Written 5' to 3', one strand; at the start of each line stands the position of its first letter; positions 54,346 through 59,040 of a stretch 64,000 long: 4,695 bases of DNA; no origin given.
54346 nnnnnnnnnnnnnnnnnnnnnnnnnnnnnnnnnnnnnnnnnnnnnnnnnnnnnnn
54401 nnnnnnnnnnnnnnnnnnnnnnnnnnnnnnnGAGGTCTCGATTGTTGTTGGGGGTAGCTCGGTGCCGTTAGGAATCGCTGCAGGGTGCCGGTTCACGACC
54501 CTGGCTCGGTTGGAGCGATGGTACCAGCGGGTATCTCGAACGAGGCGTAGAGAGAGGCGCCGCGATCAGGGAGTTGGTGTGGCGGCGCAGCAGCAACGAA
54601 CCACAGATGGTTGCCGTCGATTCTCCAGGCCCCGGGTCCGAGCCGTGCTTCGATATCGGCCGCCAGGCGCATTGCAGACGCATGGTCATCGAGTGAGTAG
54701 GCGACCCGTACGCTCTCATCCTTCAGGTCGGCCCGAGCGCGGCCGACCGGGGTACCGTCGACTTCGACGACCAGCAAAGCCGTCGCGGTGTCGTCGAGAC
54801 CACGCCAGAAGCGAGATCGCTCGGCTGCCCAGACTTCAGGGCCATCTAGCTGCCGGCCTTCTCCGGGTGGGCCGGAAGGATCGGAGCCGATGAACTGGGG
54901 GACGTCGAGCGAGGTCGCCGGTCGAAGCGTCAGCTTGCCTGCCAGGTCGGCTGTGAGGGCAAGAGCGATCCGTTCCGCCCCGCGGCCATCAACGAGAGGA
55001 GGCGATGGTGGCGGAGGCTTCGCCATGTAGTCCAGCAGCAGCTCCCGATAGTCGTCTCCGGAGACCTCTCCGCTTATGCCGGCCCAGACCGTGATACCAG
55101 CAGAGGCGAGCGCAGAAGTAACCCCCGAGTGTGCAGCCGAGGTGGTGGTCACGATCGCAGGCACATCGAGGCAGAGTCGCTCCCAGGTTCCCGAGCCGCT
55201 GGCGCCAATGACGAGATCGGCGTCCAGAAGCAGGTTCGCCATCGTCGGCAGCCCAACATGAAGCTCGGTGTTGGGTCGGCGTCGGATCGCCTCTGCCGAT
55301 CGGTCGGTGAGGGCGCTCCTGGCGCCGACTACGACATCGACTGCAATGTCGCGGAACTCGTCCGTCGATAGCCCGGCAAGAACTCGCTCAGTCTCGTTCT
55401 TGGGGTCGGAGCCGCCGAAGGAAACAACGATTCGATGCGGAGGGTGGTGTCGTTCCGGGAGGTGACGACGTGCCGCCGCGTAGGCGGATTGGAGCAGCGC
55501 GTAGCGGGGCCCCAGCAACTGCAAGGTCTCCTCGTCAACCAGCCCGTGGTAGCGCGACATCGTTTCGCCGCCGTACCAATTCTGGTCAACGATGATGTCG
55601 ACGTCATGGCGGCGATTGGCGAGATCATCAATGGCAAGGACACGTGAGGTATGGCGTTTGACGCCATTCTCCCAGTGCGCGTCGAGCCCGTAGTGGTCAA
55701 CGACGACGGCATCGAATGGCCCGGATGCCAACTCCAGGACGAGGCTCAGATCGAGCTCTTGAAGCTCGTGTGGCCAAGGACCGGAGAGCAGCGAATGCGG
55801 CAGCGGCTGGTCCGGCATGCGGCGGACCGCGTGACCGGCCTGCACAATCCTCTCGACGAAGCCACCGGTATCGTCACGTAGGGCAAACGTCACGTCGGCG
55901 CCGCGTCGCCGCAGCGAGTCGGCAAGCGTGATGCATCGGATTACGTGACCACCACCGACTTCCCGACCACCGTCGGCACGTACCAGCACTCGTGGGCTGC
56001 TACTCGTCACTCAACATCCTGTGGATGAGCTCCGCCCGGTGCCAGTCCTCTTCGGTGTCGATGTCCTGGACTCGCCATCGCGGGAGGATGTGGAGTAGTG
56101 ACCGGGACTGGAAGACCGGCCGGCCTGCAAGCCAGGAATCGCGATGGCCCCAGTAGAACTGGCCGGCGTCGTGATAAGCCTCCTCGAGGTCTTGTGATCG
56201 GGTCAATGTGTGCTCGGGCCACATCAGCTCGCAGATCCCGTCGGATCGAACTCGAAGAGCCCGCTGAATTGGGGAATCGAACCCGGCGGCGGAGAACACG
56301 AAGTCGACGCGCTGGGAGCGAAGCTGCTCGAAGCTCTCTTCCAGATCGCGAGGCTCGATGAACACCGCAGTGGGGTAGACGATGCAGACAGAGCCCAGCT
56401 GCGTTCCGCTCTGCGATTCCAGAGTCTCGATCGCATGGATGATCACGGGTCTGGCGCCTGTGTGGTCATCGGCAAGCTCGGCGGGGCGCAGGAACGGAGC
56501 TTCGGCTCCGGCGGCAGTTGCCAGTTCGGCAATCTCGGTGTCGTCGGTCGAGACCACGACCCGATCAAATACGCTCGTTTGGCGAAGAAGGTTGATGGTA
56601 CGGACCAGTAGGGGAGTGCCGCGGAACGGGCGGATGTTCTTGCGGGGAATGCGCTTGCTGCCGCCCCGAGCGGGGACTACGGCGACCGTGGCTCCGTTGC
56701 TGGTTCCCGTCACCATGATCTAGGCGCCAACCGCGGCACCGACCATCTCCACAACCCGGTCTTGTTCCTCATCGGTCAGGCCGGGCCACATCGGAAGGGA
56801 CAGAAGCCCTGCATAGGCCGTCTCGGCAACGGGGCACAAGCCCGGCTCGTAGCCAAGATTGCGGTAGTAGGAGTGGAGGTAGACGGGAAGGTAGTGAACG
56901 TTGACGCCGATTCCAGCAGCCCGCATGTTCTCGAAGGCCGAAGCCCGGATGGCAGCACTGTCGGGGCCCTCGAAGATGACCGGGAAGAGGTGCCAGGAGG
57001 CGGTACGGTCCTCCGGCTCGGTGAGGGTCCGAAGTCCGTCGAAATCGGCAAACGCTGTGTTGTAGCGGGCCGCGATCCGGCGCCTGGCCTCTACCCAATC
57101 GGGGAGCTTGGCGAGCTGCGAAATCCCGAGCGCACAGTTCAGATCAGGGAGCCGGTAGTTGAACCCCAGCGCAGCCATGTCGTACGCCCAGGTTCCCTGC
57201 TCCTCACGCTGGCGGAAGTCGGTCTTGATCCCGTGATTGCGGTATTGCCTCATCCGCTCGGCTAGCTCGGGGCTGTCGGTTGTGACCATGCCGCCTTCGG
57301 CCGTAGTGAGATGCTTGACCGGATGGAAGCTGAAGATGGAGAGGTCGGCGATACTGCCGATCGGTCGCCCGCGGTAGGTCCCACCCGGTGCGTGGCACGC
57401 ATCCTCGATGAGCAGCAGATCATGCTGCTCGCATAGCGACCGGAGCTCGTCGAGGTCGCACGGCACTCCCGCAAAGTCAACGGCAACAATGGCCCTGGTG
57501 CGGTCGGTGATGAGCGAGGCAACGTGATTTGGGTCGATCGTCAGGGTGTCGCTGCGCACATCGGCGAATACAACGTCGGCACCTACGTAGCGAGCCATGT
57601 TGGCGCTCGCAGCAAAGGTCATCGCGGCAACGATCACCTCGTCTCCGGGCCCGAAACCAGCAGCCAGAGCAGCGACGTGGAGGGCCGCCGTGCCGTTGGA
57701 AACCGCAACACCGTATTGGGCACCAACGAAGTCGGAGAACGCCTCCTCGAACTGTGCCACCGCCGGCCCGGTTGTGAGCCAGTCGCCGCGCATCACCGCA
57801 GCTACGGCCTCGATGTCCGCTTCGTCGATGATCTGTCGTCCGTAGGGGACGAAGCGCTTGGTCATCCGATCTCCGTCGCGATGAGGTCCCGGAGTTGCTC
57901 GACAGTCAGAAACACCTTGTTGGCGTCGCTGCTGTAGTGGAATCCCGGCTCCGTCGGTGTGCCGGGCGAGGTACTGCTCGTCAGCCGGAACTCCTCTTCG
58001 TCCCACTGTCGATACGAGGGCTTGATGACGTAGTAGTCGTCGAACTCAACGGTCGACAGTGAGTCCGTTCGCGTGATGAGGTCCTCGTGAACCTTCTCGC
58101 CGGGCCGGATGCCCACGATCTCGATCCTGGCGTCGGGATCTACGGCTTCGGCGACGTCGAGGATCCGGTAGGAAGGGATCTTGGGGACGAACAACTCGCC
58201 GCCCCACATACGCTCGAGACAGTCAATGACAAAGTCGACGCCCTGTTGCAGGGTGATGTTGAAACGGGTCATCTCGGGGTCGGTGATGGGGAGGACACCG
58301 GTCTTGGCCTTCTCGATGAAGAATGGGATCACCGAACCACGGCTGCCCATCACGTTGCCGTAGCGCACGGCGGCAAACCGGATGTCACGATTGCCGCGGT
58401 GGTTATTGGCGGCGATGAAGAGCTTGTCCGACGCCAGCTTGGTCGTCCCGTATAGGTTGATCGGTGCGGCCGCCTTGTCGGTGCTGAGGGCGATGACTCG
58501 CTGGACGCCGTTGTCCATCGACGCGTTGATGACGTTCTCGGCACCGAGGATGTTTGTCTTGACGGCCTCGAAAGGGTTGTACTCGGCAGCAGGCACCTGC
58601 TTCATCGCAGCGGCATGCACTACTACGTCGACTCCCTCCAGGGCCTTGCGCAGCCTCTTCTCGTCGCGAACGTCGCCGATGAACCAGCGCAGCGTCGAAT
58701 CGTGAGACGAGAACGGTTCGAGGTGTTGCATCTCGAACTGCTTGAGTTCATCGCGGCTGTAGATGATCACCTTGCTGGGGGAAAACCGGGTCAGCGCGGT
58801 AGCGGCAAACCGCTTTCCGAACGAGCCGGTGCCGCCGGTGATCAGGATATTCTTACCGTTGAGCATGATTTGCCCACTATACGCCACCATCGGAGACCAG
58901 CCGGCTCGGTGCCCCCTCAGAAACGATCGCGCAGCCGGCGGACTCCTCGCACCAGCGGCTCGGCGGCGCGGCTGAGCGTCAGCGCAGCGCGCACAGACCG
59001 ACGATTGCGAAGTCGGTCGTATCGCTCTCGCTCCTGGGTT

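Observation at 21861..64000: ~42 kb envelope-glycan plus SLH-protein island directly after the atp operon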

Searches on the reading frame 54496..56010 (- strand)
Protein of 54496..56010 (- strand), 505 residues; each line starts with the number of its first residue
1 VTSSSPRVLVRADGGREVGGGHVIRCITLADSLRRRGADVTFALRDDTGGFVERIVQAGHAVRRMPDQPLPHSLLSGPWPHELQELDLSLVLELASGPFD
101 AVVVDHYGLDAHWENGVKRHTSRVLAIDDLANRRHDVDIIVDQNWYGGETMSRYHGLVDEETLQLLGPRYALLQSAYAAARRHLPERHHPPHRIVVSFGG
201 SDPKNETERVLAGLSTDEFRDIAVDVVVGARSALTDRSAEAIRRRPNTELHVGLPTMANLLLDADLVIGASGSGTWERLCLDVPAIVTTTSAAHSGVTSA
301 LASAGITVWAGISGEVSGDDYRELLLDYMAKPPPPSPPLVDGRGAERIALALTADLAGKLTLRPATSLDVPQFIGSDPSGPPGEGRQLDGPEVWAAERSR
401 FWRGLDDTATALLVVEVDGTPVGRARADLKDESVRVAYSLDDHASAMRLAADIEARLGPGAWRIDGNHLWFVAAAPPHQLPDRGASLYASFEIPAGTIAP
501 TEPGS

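Call 5: search_protein_families(library=pfam, proteins=[window:54496-56010:-])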
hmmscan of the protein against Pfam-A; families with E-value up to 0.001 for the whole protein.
window:54496-56010:- (505 aa): 0 families

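Call 7: search_protein_families(library=ncbifam, proteins=[window:54496-56010:-])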
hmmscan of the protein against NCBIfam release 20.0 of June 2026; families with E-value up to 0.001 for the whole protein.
window:54496-56010:- (505 aa): 1 family
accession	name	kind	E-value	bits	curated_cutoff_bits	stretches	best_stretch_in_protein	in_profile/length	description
TIGR03590.1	PseG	equivalog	2e-70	237.6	153.55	1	7-292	2-271/280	UDP-2,4-diacetamido-2,4,6-trideoxy-beta-L-altropyranose hydrolase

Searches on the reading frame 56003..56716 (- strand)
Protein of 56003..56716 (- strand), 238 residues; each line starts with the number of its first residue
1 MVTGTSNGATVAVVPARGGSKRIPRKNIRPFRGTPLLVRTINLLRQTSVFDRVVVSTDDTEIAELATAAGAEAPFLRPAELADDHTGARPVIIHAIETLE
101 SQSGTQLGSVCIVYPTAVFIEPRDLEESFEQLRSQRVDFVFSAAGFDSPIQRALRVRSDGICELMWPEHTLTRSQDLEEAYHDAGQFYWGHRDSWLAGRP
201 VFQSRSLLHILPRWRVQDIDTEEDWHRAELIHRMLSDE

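Call 5: search_protein_families(library=pfam, proteins=[window:56003-56716:-])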
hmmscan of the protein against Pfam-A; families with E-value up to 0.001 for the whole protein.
window:56003-56716:- (238 aa): 2 families
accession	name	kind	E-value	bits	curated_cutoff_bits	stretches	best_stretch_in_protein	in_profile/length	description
PF02348.25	CTP_transf_3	-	3e-22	79.9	22.6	1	11-145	1-121/217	Cytidylyltransferase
PF12804.13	NTP_transf_3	-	3.2e-05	24.6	27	1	16-71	5-60/160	MobA-like NTP transferase domain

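Call 7: search_protein_families(library=ncbifam, proteins=[window:56003-56716:-])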
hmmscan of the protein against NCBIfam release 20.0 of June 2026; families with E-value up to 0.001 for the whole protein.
window:56003-56716:- (238 aa): 7 families
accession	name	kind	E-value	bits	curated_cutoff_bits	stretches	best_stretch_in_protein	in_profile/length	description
TIGR03584.1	PseF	equivalog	8.6e-89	297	205.7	1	11-233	1-221/222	pseudaminic acid cytidylyltransferase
NF003952.0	PRK05450.1-5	subfamily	4.3e-13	49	193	1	10-73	3-66/250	3-deoxy-manno-octulosonate cytidylyltransferase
NF009905.0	PRK13368.1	subfamily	1.2e-10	41.1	255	1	10-73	3-66/243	3-deoxy-manno-octulosonate cytidylyltransferase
NF003948.0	PRK05450.1-1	equivalog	3.2e-10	39.6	281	1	9-143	5-131/248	3-deoxy-manno-octulosonate cytidylyltransferase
NF003950.0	PRK05450.1-3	subfamily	1.4e-09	37.7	234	1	10-73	3-66/248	3-deoxy-manno-octulosonate cytidylyltransferase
TIGR00466.1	kdsB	equivalog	7.6e-08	32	155.2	1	11-74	4-66/241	3-deoxy-manno-octulosonate cytidylyltransferase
TIGR00453.1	ispD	equivalog_domain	0.00033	20.2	181.3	0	12-69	2-62/219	2-C-methyl-D-erythritol 4-phosphate cytidylyltransferase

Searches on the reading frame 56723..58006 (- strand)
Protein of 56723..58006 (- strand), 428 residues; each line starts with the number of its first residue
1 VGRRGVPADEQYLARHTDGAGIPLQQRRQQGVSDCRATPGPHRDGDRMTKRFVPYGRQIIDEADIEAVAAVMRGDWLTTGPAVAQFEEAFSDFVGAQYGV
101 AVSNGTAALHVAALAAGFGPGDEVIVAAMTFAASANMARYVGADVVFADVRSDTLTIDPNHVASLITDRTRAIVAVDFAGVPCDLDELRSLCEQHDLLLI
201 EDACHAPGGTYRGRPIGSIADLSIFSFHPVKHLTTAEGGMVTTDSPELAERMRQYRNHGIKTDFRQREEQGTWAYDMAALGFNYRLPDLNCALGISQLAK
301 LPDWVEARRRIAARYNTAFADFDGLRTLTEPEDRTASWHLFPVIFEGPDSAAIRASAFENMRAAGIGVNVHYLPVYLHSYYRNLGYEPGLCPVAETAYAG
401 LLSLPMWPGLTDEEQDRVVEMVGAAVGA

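Call 5: search_protein_families(library=pfam, proteins=[window:56723-58006:-])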
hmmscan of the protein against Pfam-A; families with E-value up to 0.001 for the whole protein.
window:56723-58006:- (428 aa): 4 families
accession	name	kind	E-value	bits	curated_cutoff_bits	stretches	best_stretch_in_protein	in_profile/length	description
PF01041.23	DegT_DnrJ_EryC1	-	4.6e-125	418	19.8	1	59-422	2-359/360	DegT/DnrJ/EryC1/StrS aminotransferase family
PF00155.27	Aminotran_1_2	-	9.7e-11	41.9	19.7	1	73-208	32-191/361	Aminotransferase class I and II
PF01053.26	Cys_Met_Meta_PP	-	1.1e-06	28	27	1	80-256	51-226/381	Cys/Met metabolism PLP-dependent enzyme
PF01212.27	Beta_elim_lyase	-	1.3e-05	25.2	27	1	66-204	16-170/288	Beta-eliminating lyase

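Call 7: search_protein_families(library=ncbifam, proteins=[window:56723-58006:-])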
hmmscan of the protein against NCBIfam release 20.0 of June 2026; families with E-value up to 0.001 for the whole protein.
window:56723-58006:- (428 aa): 28 families (the best 25 are shown)
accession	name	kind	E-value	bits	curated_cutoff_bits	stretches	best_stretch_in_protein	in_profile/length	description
TIGR03588.1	PseC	equivalog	6e-137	456.6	423.5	1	53-422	2-376/380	UDP-4-amino-4,6-dideoxy-N-acetyl-beta-L-altrosamine transaminase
NF008658.2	PRK11658.1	equivalog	6.7e-94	314.6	631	1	50-423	2-374/379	UDP-4-amino-4-deoxy-L-arabinose aminotransferase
TIGR04181.1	NHT_00031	hypoth_equivalog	9e-68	228.7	420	1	62-405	10-357/359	LegC family aminotransferase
NF008687.0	PRK11706.1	equivalog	2.4e-65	220.7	375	1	53-423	2-371/375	dTDP-4-amino-4,6-dideoxygalactose transaminase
TIGR04427.1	PLP_DesI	equivalog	7e-59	199.9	650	1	67-426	37-383/390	dTDP-4-dehydro-6-deoxyglucose aminotransferase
NF011936.0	PRK15407.1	equivalog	2.3e-52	178.2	423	1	49-425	33-435/440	lipopolysaccharide biosynthesis protein RfbH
TIGR02379.1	ECA_wecE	subfamily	2.9e-52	177.7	434.85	1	64-422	13-371/376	dTDP-4-amino-4,6-dideoxy-D-glucose transaminase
TIGR01976.1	am_tr_V_VC1184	hypoth_equivalog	1.5e-10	40.9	352.35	1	82-277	62-264/401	cysteine desulfurase-like protein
NF041364.1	GntC_guanitoxin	equivalog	1.3e-09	37.4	415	1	97-176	61-141/356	guanitoxin biosynthesis PLP-dependent (S)-gamma-hydroxy-L-arginine cyclodehydratase GntC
NF006095.0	PRK08247.1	equivalog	1e-07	31.1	585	1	78-258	50-228/369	methionine biosynthesis PLP-dependent protein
NF005732.0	PRK07550.1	equivalog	2.2e-07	30.3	366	1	99-203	95-206/389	aminotransferase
TIGR03947.1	viomycin_VioD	equivalog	2.7e-07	29.8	390.9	1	96-182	68-154/359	capreomycidine synthase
NF006569.0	PRK09082.1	subfamily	1.4e-06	27.7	420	1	85-202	79-202/386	methionine aminotransferase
NF006488.0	PRK08912.1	equivalog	4.5e-06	25.8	498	1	85-202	74-198/387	aminotransferase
NF005817.0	PRK07683.1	equivalog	1.4e-05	24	575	1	100-176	92-168/387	aminotransferase A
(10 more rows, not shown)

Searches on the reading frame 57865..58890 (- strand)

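Call 5: search_protein_families(library=pfam, proteins=[window:57865-58890:-])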
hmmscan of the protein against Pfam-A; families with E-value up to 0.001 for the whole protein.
window:57865-58890:- (342 aa): 10 families
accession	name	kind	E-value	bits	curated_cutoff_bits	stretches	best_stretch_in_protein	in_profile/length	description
PF02719.21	Polysacc_synt_2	-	3.1e-99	332.3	20.2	1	15-290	1-292/293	Polysaccharide biosynthesis protein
PF01370.27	Epimerase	-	1.4e-21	77.4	20.9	1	15-201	1-198/240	NAD dependent epimerase/dehydratase family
PF01073.25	3Beta_HSD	-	1.1e-15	57.9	22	1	16-143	1-122/280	3-beta hydroxysteroid dehydrogenase/isomerase family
PF16363.11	GDP_Man_Dehyd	-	4.2e-13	49.9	27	1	16-139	1-131/332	GDP-mannose 4,6 dehydratase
PF13460.12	NAD_binding_10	-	3.1e-10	40.7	27.2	1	19-141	1-102/184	NAD(P)H-binding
PF04321.23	RmlD_sub_bind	-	4.5e-10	39.5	27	1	14-160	2-138/287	RmlD substrate binding domain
PF05368.20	NmrA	-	8.1e-06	26.1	27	1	13-133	3-103/298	NmrA-like family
PF07993.18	NAD_binding_4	-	1e-05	25.3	20.1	1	17-139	1-138/258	Male sterility protein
PF08659.16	KR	-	1.5e-05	25.5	22.6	1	15-96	3-91/180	KR domain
PF00106.31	adh_short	-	0.00013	22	26.6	1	13-180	1-182/195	short chain dehydrogenase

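Call 7: search_protein_families(library=ncbifam, proteins=[window:57865-58890:-])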
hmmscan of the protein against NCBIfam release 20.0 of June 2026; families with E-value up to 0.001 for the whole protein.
window:57865-58890:- (342 aa): 21 families
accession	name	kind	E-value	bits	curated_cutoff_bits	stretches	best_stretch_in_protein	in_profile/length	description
TIGR03589.1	PseB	equivalog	8e-151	501.5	407.75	1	9-336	1-323/324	UDP-N-acetylglucosamine 4,6-dehydratase (inverting)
TIGR04130.1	FnlA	equivalog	1.3e-72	244.5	730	1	9-296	1-289/337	UDP-N-acetylglucosamine 4,6-dehydratase/5-epimerase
TIGR04180.1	EDH_00030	hypoth_equivalog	3.1e-15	56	475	1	16-139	2-123/297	NAD-dependent 4,6-dehydratase LegB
TIGR01179.1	galE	equivalog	4.3e-14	52.1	262.3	1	14-184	1-180/332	UDP-glucose 4-epimerase GalE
TIGR02622.1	CDP_4_6_dhtase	equivalog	1.3e-11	44.2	278.45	1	11-140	3-132/352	CDP-glucose 4,6-dehydratase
TIGR03466.1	HpnA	hypoth_equivalog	2.4e-11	43.1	367.65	1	14-138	2-114/327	hopanoid-associated sugar epimerase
NF042422.1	oxyalk_red_OleD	equivalog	1.2e-10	41.3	580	1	14-138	2-111/329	2-alkyl-3-oxoalkanoate reductase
TIGR01181.1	dTDP_gluc_dehyt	equivalog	2.4e-10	40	365.1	1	14-140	1-128/321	dTDP-glucose 4,6-dehydratase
NF041293.1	G6PDh_Azf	equivalog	4.2e-10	39.5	400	1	15-141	5-119/252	NAD-dependent glucose-6-phosphate dehydrogenase Azf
NF042423.1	oxyalk_red_Shew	equivalog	2e-09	37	580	1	13-138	9-119/331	2-alkyl-3-oxoalkanoate reductase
TIGR01214.1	rmlD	equivalog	2.2e-09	36.8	224.05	1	15-158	2-135/285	dTDP-4-dehydrorhamnose reductase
NF052578.1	StrlDmthSdmBMthl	equivalog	4.5e-08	33.2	600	1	15-140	3-116/328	sterol demethylase protein SdmB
TIGR02197.1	heptose_epim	equivalog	4.9e-07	29.2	274.6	1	15-184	1-174/316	ADP-glyceromanno-heptose 6-epimerase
NF007956.0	PRK10675.1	subfamily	7.5e-07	28.6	394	1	14-136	2-123/338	UDP-glucose 4-epimerase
NF043036.1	ErythonDh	equivalog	1.9e-06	27.3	325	1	14-130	2-117/321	D-erythronate dehydrogenase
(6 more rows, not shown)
